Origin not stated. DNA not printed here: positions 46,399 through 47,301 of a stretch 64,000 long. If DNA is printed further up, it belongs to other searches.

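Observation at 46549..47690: Glycosyltransferase split into two genes and embedded between nuoM and nuoN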

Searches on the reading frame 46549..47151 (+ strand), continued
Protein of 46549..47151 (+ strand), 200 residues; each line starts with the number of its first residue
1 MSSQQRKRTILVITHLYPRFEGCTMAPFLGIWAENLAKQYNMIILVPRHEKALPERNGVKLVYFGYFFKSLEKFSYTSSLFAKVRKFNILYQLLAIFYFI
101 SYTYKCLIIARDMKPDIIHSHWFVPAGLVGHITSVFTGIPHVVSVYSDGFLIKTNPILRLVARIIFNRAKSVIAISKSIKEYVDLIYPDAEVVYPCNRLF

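Call 88: find_encoding_contigs(protein=P0023, flank=7000, max_places=2)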
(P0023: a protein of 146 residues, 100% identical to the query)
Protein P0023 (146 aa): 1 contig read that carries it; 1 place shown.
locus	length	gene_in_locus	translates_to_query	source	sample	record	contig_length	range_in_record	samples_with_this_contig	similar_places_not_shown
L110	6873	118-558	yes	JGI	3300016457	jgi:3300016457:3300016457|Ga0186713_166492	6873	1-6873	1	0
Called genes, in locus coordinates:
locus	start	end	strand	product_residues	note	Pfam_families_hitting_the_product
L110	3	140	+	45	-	?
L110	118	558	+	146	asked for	PF13439:Glyco_transf_4, PF13579:Glyco_trans_4_4, PF00361:Proton_antipo_M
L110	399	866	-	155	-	-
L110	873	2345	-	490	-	PF00361:Proton_antipo_M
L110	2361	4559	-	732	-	PF00662:Proton_antipo_N, PF00361:Proton_antipo_M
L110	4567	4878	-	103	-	PF00420:Oxidored_q2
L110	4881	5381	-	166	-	PF00499:Oxidored_q3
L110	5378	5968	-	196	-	PF13183:Fer4_8 (faint), PF00037:Fer4 (faint), PF12838:Fer4_7 (weak), PF13484:Fer4_16 (faint)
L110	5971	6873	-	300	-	PF00146:NADHdh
